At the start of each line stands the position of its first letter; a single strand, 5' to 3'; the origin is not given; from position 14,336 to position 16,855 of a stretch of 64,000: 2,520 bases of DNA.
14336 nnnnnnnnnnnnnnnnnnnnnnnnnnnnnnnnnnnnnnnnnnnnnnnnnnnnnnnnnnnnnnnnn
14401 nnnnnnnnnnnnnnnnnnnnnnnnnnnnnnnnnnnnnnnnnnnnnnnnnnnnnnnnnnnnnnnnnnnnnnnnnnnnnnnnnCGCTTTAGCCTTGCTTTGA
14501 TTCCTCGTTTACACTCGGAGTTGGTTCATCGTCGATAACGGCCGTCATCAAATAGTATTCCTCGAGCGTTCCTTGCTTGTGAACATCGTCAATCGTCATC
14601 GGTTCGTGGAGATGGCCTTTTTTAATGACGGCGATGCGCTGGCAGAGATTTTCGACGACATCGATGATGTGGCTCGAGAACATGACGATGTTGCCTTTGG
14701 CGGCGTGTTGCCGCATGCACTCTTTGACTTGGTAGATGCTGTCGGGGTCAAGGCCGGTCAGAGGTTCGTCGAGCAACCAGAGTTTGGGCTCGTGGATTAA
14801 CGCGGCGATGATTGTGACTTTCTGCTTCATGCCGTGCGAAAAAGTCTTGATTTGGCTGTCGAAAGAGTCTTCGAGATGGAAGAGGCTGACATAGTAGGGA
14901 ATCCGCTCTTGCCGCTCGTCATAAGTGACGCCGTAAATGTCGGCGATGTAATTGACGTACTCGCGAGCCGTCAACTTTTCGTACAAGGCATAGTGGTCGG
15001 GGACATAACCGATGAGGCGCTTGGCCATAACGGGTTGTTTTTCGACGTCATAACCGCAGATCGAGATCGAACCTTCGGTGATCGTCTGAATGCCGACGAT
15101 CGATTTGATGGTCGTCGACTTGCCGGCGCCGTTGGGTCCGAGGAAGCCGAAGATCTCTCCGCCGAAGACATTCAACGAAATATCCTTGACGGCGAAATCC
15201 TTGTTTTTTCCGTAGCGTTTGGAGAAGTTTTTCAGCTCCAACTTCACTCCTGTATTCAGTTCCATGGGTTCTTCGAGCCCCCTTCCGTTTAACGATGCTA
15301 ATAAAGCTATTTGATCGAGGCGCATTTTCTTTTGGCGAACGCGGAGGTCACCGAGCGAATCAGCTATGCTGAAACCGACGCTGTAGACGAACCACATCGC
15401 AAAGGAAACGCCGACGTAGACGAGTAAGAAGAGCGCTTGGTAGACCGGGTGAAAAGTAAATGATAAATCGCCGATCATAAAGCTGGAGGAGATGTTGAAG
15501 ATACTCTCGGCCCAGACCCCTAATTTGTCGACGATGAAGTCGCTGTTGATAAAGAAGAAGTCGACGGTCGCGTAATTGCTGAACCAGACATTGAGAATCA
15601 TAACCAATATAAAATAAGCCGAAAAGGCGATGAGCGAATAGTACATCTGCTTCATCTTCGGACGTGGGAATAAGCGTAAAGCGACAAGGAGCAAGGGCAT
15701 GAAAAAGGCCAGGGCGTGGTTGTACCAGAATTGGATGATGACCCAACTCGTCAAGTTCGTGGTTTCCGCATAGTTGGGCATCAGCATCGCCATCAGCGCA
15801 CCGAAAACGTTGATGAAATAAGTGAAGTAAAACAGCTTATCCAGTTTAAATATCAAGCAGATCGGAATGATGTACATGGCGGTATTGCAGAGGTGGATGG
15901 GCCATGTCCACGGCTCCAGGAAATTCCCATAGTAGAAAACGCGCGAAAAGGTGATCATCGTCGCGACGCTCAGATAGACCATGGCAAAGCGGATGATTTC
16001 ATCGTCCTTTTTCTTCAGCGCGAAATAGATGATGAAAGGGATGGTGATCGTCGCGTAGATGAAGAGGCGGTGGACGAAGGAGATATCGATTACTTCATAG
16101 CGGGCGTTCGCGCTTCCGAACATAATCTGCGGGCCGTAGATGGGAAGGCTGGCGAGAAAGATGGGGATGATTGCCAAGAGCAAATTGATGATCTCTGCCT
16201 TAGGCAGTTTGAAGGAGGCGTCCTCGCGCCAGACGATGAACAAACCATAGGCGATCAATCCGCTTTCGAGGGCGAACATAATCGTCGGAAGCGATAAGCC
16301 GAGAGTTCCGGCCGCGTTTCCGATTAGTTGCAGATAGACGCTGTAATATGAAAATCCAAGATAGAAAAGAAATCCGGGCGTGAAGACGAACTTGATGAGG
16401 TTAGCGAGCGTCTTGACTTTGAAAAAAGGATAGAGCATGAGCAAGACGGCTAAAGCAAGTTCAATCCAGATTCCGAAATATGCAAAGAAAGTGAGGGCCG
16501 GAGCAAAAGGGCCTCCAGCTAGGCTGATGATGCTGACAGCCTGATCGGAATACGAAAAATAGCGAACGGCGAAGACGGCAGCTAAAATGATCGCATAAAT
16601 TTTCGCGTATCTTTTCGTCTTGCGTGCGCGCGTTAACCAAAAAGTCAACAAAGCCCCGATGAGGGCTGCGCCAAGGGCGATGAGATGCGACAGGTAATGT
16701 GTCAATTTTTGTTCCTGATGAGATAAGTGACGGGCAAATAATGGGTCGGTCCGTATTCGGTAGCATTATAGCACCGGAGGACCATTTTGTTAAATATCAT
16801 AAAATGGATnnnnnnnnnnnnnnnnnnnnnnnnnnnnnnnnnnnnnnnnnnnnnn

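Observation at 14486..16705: ABC ATPase fused to a ~470-aa polytopic membrane domain with a YwaF/TMEM164-like WPIHLC motif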

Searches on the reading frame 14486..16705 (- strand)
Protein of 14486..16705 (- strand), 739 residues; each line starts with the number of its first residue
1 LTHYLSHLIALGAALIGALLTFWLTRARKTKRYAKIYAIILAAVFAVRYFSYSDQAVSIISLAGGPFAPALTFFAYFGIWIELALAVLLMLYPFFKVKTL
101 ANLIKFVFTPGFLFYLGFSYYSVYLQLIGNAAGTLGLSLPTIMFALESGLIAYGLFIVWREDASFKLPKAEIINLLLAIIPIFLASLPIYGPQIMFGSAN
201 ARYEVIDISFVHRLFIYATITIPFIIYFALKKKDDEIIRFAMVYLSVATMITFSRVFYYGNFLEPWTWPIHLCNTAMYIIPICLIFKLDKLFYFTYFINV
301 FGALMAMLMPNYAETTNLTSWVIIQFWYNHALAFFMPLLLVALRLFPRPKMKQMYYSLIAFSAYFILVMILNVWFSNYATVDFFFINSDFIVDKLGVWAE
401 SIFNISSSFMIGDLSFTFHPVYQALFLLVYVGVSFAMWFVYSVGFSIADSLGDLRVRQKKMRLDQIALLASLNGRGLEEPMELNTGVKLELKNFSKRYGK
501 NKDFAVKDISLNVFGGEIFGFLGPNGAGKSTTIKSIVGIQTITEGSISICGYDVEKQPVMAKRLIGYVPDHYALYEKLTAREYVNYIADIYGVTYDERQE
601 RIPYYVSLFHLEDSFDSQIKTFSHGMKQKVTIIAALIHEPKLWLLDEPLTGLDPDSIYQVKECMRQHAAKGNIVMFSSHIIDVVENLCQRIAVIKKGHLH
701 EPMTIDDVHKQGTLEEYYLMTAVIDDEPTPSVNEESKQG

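Call 3: search_protein_families(library=pfam, proteins=[window:14486-16705:-], max_evalue=1)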
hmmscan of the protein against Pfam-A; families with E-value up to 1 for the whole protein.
window:14486-16705:- (739 aa): 5 families
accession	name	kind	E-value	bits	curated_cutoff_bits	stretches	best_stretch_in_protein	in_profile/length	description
PF00005.33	ABC_tran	-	1.2e-26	94.4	25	1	506-649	1-136/137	ABC transporter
PF14808.11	TMEM164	-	6.7e-18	65.4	25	1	215-398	14-198/217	TMEM164 family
PF13304.12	AAA_21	-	3.2e-09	37.7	27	2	592-680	207-299/304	AAA domain, putative AbiEii toxin, Type IV TA system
PF13476.12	AAA_23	-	0.01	16.9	27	1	488-536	1-39/201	AAA domain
PF03193.22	RsgA_GTPase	-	0.21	11.8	30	1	514-548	104-138/174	RsgA GTPase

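Call 4: search_protein_families(library=ncbifam, proteins=[window:14486-16705:-], max_evalue=1)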
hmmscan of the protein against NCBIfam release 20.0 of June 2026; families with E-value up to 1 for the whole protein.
window:14486-16705:- (739 aa): 190 families (the best 25 are shown)
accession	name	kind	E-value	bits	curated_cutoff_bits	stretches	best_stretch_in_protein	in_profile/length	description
TIGR01188.1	drrA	subfamily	1.5e-58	198.5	312.45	1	496-709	1-212/302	daunorubicin resistance ABC transporter, ATP-binding protein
TIGR03522.1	GldA_ABC_ATP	equivalog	5.9e-57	193.4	402.6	1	489-713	3-224/301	gliding motility-associated ABC transporter ATP-binding subunit GldA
NF010060.0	PRK13537.1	equivalog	7.1e-45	153.2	521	1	487-698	14-223/314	nodulation factor ABC transporter ATP-binding protein NodI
TIGR03740.1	galliderm_ABC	subfamily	1.3e-43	149.3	309.75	1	489-717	1-217/223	lantibiotic protection ABC transporter ATP-binding subunit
NF033858.1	ABC2_perm_RbbA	equivalog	2.1e-43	148.4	1050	1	486-720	264-499/909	ribosome-associated ATPase/putative transporter RbbA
NF010059.0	PRK13536.1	equivalog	2.2e-42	145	549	1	485-698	40-251/342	nodulation factor ABC transporter ATP-binding protein NodI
TIGR01288.1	nodI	equivalog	8.7e-41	139.9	424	1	487-698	3-212/303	nodulation factor ABC transporter ATP-binding protein NodI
TIGR03864.1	PQQ_ABC_ATP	hypoth_equivalog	1.4e-40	139.2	302.25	1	489-717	2-231/236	ABC transporter, ATP-binding subunit, PQQ-dependent alcohol dehydrogenase system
TIGR04406.1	LPS_export_lptB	equivalog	5.1e-38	130.7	240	1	489-719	2-233/239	LPS export ABC transporter ATP-binding protein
NF047565.1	PSM_export_PmtA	equivalog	2.8e-35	122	350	1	500-709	11-216/282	phenol-soluble modulin export ABC transporter ATP-binding protein PmtA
NF008144.0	PRK10895.1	equivalog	6.2e-34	117.5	381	1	489-719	4-235/241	LPS export ABC transporter ATP-binding protein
TIGR00968.1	3a0106s01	subfamily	3.9e-33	114.9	342.75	1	490-711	2-221/237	sulfate ABC transporter ATP-binding protein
NF040840.2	tungstate_WtpC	equivalog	1.9e-32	112.9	440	1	490-711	3-221/347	tungstate ABC transporter ATP-binding protein WtpC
NF008653.0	PRK11650.1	subfamily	1.8e-31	109.5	432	1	488-704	3-218/357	sn-glycerol-3-phosphate ABC transporter ATP-binding protein UgpC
TIGR02315.1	ABC_phnC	equivalog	7.9e-31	107.3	266.1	1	489-699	2-224/243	phosphonate ABC transporter ATP-binding protein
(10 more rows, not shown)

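Call 6: find_homologous_proteins(query=window:14486-16705:-, max_evalue=0.001)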
Query window:14486-16705:- (739 aa): 1372 proteins with E <= 0.001 among 8000 candidates; the best 120 are listed.
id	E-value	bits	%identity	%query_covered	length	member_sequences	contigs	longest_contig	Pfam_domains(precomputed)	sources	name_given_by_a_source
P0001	0.0e+0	1660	100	100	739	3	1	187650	PF14808.12,PF00005.34,PF13304.13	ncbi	ncbi:MAG: ATP-binding cassette domain-containing protein [Bacilli bacterium]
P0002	0.0e+0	1391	83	99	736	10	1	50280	PF14808.12,PF00005.34,PF13304.13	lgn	-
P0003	0.0e+0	1384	82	99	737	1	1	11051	PF14808.12,PF00005.34,PF13304.13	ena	-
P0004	0.0e+0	1382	82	99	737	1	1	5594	PF14808.12,PF00005.34,PF13304.13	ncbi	ncbi:MAG: ATP-binding cassette domain-containing protein [Bacilli bacterium]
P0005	0.0e+0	1381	82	99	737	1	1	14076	PF14808.12,PF00005.34,PF13304.13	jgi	-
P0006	0.0e+0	1381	82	100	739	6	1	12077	PF14808.12,PF00005.34,PF13304.13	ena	-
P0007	0.0e+0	1371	81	100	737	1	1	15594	PF14808.12,PF00005.34,PF13304.13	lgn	-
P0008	0.0e+0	1366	81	100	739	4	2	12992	PF14808.12,PF00005.34,PF13304.13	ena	-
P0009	0.0e+0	1361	83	97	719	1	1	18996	PF14808.12,PF00005.34,PF13304.13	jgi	jgi:ABC-2 type transport system ATP-binding protein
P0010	0.0e+0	1361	83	97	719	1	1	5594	PF14808.12,PF00005.34,PF13304.13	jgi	-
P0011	0.0e+0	1360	83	97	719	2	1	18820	PF14808.12,PF00005.34,PF13304.13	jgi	jgi:ABC-2 type transport system ATP-binding protein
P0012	0.0e+0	1360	81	99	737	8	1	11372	PF14808.12,PF00005.34,PF13304.13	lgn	-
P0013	0.0e+0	1349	80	100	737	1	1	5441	PF14808.12,PF00005.34,PF13304.13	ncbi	-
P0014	0.0e+0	1347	80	99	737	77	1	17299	PF14808.12,PF00005.34,PF13304.13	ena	-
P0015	0.0e+0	1341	80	100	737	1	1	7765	PF14808.12,PF00005.34,PF13304.13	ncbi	-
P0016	0.0e+0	1337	79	100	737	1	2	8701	PF14808.12,PF00005.34,PF13304.13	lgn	-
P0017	0.0e+0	1337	80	100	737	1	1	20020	PF14808.12,PF00005.34,PF13304.13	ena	-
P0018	0.0e+0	1337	81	98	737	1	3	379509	PF14808.12,PF00005.34,PF13304.13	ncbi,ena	-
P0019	0.0e+0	1336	79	100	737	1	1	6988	PF14808.12,PF00005.34,PF13304.13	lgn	-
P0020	0.0e+0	1335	79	100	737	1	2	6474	PF14808.12,PF00005.34,PF13304.13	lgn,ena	-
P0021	0.0e+0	1335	79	100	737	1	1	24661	PF14808.12,PF00005.34,PF13304.13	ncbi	-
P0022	0.0e+0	1335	79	100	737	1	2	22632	PF14808.12,PF00005.34,PF13304.13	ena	-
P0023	0.0e+0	1334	79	100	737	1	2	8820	PF14808.12,PF00005.34,PF13304.13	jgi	jgi:ABC-2 type transport system ATP-binding protein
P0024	0.0e+0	1333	79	100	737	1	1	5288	PF14808.12,PF00005.34,PF13304.13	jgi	jgi:ABC-2 type transport system ATP-binding protein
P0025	0.0e+0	1333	79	100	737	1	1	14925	PF14808.12,PF00005.34,PF13304.13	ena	-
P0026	0.0e+0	1327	79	99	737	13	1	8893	PF14808.12,PF00005.34,PF13304.13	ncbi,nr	ncbi:MAG: YwaF family protein [Bacilli bacterium]|nr:YwaF family protein [Bacilli bacterium]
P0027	0.0e+0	1327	79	99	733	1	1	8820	PF14808.12,PF00005.34,PF13304.13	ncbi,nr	ncbi:MAG: YwaF family protein [Bacteroidales bacterium]|nr:YwaF family protein [Bacteroidales bacter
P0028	0.0e+0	1314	82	94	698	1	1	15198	PF14808.12,PF00005.34,PF13304.13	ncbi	-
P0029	0.0e+0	1292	81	94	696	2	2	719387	PF14808.12,PF00005.34,PF13304.13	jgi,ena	-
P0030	0.0e+0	1216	72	97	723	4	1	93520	PF14808.12,PF00005.34,PF13304.13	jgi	jgi:ABC-2 type transport system ATP-binding protein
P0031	0.0e+0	1213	72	98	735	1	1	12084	PF14808.12,PF00005.34,PF13304.13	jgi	jgi:ABC-2 type transport system ATP-binding protein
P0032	0.0e+0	1206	72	99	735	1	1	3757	PF14808.12,PF00005.34,PF13304.13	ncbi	-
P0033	0.0e+0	1176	84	81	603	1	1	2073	PF14808.12,PF00005.34,PF13304.13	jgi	jgi:ABC-2 type transport system ATP-binding protein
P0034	0.0e+0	1130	69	97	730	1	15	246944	PF14808.12,PF00005.34,PF13304.13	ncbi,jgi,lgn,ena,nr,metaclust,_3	ncbi:MAG: ATP-binding cassette domain-containing protein [Bacilli bacterium]|jgi:ABC-2 type transpor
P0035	0.0e+0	1123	68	97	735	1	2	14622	PF14808.12,PF00005.34,PF13304.13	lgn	-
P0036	0.0e+0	1095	87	73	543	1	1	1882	PF14808.12,PF00005.34,PF13304.13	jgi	jgi:ABC-2 type transport system ATP-binding protein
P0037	0.0e+0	1058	88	70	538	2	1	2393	PF14808.12,PF00005.34,PF13304.13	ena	-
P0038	6.5e-286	969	61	98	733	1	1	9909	PF14808.12,PF00005.34,PF13304.13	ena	-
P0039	4.0e-284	963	62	93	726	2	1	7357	PF14808.12,PF00005.34,PF13304.13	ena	-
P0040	4.7e-284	963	63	93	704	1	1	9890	PF14808.12,PF00005.34,PF13304.13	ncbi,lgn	-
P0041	3.2e-283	960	60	99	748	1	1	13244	PF14808.12,PF00005.34,PF13304.13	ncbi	-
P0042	1.1e-281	955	60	97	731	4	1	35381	PF14808.12,PF00005.34,PF13304.13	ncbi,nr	ncbi:MAG TPA: ATP-binding cassette domain-containing protein [Bacilli bacterium]|nr:ATP-binding cass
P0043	1.0e-279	949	62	93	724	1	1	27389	PF14808.12,PF00005.34,PF13304.13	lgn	-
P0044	6.7e-279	946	62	94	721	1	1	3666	PF14808.12,PF00005.34,PF13304.13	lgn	-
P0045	4.2e-250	851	53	99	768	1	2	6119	PF14808.12,PF00005.34,PF13304.13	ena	-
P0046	7.5e-249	847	53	98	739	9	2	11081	PF14808.12,PF00005.34,PF13304.13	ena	-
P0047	2.7e-247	841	55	95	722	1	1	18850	PF14808.12,PF00005.34,PF13304.13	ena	-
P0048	5.3e-247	840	53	96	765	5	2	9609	PF14808.12,PF00005.34,PF13304.13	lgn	-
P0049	6.9e-247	840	52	97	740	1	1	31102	PF14808.12,PF00005.34,PF13304.13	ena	-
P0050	1.2e-246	839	83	61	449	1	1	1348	PF14808.12,PF00005.34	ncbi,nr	ncbi:MAG TPA: YwaF family protein, partial [Bacilli bacterium]|nr:YwaF family protein [Bacilli bacte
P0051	1.9e-243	829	51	99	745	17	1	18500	PF14808.12,PF00005.34,PF13304.13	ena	-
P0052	5.3e-243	827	51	97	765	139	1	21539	PF14808.12,PF00005.34,PF13304.13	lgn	-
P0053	1.8e-242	825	53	98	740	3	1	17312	PF14808.12,PF00005.34,PF13304.13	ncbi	-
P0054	1.2e-241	823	52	99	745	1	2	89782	PF14808.12,PF00005.34,PF13304.13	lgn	-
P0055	9.1e-241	820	53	97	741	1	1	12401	PF14808.12,PF00005.34,PF13304.13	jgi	-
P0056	1.8e-240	819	51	94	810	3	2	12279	PF14808.12,PF00005.34,PF13304.13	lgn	-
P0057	3.4e-240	818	52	98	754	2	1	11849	PF14808.12,PF00005.34,PF13304.13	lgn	-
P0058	7.1e-240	817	52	96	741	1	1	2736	PF14808.12,PF00005.34,PF13304.13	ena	-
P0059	3.0e-239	815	51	96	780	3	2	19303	PF14808.12,PF00005.34,PF13304.13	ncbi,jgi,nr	ncbi:MAG: ATP-binding cassette domain-containing protein [Clostridiales bacterium]|nr:ATP-binding ca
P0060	1.2e-238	813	52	99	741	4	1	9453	PF14808.12,PF00005.34,PF13304.13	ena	-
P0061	1.7e-238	812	52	97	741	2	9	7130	PF14808.12,PF00005.34,PF13304.13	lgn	-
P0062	3.4e-238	811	52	95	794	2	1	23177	PF14808.12,PF00005.34,PF13304.13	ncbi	-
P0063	3.8e-238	811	52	94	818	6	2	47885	PF14808.12,PF00005.34,PF13304.13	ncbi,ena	-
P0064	4.5e-238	811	50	99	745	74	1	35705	PF14808.12,PF00005.34,PF13304.13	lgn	-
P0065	1.3e-237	809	52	95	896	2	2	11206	PF14808.12,PF00005.34,PF13304.13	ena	-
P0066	3.6e-236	805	53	95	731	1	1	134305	PF14808.12,PF00005.34,PF13304.13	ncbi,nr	ncbi:MAG: YwaF family protein [Clostridia bacterium]|nr:YwaF family protein [Clostridia bacterium]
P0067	6.5e-236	804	53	92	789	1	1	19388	PF14808.12,PF00005.34,PF13304.13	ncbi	-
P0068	2.5e-235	802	52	97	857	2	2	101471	PF14808.12,PF00005.34,PF13304.13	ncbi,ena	-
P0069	2.8e-235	802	51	98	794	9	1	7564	PF14808.12,PF00005.34,PF13304.13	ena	-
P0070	3.3e-235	801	52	98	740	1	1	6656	PF14808.12,PF00005.34,PF13304.13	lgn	-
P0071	9.8e-235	800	52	98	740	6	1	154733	PF14808.12,PF00005.34,PF13304.13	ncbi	-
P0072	1.6e-234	799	50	99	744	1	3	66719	PF14808.12,PF00005.34,PF13304.13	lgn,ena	-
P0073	1.8e-234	799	50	100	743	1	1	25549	PF14808.12,PF00005.34,PF13304.13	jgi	-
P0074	2.2e-234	799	50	99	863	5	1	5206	PF14808.12,PF00005.34,PF13304.13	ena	-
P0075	2.2e-234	799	53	95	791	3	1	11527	PF14808.12,PF00005.34,PF13304.13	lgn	-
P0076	2.9e-234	798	50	99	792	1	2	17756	PF14808.12,PF00005.34,PF13304.13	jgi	-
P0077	3.4e-234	798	52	96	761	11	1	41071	PF14808.12,PF00005.34,PF13304.13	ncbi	ncbi:MAG: YwaF family protein [Bacilli bacterium]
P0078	4.4e-234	798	51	97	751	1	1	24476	PF14808.12,PF00005.34,PF13304.13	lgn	-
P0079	6.7e-234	797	49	99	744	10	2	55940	PF14808.12,PF00005.34,PF13304.13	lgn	-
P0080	2.0e-233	796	51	96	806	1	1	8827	PF14808.12,PF00005.34,PF13304.13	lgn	-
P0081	2.3e-233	795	50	99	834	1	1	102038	PF14808.12,PF00005.34,PF13304.13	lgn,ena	-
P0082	2.3e-233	795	52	99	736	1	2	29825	PF14808.12,PF00005.34,PF13304.13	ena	-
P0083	2.8e-233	795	50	99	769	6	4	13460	PF14808.12,PF00005.34,PF13304.13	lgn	-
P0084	3.0e-233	795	53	94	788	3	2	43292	PF14808.12,PF00005.34,PF13304.13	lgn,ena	-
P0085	3.6e-233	795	51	96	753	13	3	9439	PF14808.12,PF00005.34,PF13304.13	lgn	-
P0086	4.3e-233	794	50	99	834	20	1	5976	PF14808.12,PF00005.34,PF13304.13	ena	-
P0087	6.3e-233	794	51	98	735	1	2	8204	PF14808.12,PF00005.34,PF13304.13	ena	-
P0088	7.3e-233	794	51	95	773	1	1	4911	PF14808.12,PF00005.34,PF13304.13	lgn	-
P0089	1.7e-232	792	52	94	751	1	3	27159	PF14808.12,PF00005.34,PF13304.13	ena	-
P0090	2.2e-232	792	51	99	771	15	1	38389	PF14808.12,PF00005.34,PF13304.13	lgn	-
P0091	2.8e-232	792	52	97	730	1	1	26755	PF14808.12,PF00005.34,PF13304.13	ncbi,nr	ncbi:MAG: YwaF family protein [Clostridia bacterium]|nr:YwaF family protein [Clostridia bacterium]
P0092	3.5e-232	791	52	97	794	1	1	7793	PF14808.12,PF00005.34,PF13304.13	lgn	-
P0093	5.1e-232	791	52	97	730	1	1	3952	PF14808.12,PF00005.34,PF13304.13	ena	-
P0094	7.0e-232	790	51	99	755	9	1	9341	PF14808.12,PF00005.34,PF13304.13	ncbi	-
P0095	9.4e-232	790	50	99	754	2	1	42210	PF14808.12,PF00005.34,PF13304.13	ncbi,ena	-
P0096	9.9e-232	790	51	97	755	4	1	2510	PF14808.12,PF00005.34,PF13304.13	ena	-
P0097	2.1e-231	789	51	98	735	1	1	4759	PF14808.12,PF00005.34,PF13304.13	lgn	-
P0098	5.3e-231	788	51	98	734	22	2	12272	PF14808.12,PF00005.34,PF13304.13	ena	-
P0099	5.6e-231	787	51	99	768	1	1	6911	PF14808.12,PF00005.34,PF13304.13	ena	-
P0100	6.0e-231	787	51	99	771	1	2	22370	PF14808.12,PF00005.34,PF13304.13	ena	-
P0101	6.0e-231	787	51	99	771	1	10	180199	PF14808.12,PF00005.34,PF13304.13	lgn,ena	-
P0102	6.0e-231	787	51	99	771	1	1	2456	PF14808.12,PF00005.34,PF13304.13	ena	-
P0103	1.1e-230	786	51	95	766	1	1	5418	PF14808.12,PF00005.34,PF13304.13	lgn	-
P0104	1.5e-230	786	50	99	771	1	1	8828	PF14808.12,PF00005.34,PF13304.13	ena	-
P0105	1.5e-230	786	52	95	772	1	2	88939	PF14808.12,PF00005.34,PF13304.13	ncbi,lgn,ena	-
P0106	2.1e-230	786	52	94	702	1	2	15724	PF14808.12,PF00005.34,PF13304.13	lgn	-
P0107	2.3e-230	785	50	99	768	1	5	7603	PF14808.12,PF00005.34,PF13304.13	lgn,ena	-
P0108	2.3e-230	785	50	99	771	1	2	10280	PF14808.12,PF00005.34,PF13304.13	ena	-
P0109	2.3e-230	785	50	99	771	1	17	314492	PF14808.12,PF00005.34,PF13304.13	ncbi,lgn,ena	-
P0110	2.5e-230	785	50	99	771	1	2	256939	PF14808.12,PF00005.34,PF13304.13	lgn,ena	-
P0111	2.9e-230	785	50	98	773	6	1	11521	PF14808.12,PF00005.34,PF13304.13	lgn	-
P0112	3.0e-230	785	50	99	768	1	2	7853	PF14808.12,PF00005.34,PF13304.13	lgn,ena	-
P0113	3.4e-230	785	50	99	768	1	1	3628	PF14808.12,PF00005.34,PF13304.13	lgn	-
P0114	3.9e-230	785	50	99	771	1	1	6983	PF14808.12,PF00005.34,PF13304.13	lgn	-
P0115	4.0e-230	785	50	99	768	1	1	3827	PF14808.12,PF00005.34,PF13304.13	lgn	-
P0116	4.6e-230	784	58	76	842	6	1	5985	PF14808.12,PF00005.34,PF13304.13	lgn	-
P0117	6.4e-230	784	50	98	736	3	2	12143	PF14808.12,PF00005.34,PF13304.13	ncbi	-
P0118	6.7e-230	784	50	99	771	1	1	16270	PF14808.12,PF00005.34,PF13304.13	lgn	-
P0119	8.4e-230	784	50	99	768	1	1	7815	PF14808.12,PF00005.34,PF13304.13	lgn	-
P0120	9.3e-230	783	50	99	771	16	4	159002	PF14808.12,PF00005.34,PF13304.13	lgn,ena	-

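Call 15: find_encoding_contigs(protein=P0109, flank=7000, max_places=2)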
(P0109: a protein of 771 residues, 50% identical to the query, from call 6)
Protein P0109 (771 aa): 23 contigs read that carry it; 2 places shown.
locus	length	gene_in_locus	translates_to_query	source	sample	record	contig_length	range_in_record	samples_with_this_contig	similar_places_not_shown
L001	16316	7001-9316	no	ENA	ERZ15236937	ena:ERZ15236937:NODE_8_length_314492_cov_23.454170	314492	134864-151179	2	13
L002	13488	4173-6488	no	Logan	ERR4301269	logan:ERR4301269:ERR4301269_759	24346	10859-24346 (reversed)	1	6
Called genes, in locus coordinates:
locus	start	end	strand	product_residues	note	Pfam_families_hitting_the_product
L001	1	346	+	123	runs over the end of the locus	PF09578:Spore_YabQ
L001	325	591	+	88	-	PF04977:DivIC (weak)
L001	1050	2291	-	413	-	-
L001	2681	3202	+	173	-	PF00583:Acetyltransf_1 (weak), PF08445:FR47 (weak)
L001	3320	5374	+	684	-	PF00724:Oxidored_FMN, PF07992:Pyr_redox_2, PF00070:Pyr_redox (weak), PF07992:Pyr_redox_2, PF12831:FAD_oxidored (weak), PF13450:NAD_binding_8 (weak), PF13738:Pyr_redox_3, PF00070:Pyr_redox, +5 more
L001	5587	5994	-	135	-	PF01475:FUR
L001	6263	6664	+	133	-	-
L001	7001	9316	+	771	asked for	PF14808:TMEM164, PF00005:ABC_tran, PF13304:AAA_21 (faint)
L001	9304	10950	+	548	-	PF16949:ABC_tran_2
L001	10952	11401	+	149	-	-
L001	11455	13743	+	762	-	-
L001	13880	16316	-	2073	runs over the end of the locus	PF09479:Flg_new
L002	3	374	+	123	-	?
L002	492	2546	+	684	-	PF00724:Oxidored_FMN, PF07992:Pyr_redox_2, PF00070:Pyr_redox (weak), PF07992:Pyr_redox_2, PF12831:FAD_oxidored (weak), PF13450:NAD_binding_8 (weak), PF13738:Pyr_redox_3, PF00070:Pyr_redox, +5 more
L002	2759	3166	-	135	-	PF01475:FUR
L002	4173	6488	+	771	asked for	PF14808:TMEM164, PF00005:ABC_tran, PF13304:AAA_21 (faint)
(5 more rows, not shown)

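Call 16: find_encoding_contigs(protein=P0066, flank=7000, max_places=2)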
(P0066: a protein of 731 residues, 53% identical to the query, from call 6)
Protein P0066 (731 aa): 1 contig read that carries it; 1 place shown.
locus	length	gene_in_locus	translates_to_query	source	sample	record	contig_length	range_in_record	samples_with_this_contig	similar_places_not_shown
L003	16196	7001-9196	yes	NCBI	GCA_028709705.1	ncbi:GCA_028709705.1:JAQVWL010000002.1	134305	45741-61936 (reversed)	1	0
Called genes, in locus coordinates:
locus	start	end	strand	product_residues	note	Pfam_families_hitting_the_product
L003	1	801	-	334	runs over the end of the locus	-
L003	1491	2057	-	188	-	-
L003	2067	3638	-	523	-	PF28550:DUF8436, PF00890:FAD_binding_2 (faint), PF21688:FAD-depend_C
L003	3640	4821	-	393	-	PF00890:FAD_binding_2, PF01266:DAO (weak), PF03486:HI0933_like, PF07992:Pyr_redox_2, PF12831:FAD_oxidored, PF13450:NAD_binding_8 (weak), PF13738:Pyr_redox_3 (faint), PF22780:HI0933_like_1st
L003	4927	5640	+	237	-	PF09335:VTT_dom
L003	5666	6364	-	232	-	PF00106:adh_short, PF01370:Epimerase (faint), PF08659:KR (weak), PF13561:adh_short_C2, PF23441:SDR (weak)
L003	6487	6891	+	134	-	-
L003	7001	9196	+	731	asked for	PF14808:TMEM164, PF00005:ABC_tran, PF13304:AAA_21 (weak)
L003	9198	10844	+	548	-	PF16949:ABC_tran_2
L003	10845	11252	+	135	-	-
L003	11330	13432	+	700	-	-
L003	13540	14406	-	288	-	PF02645:DegV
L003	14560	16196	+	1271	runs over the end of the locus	PF09479:Flg_new (faint)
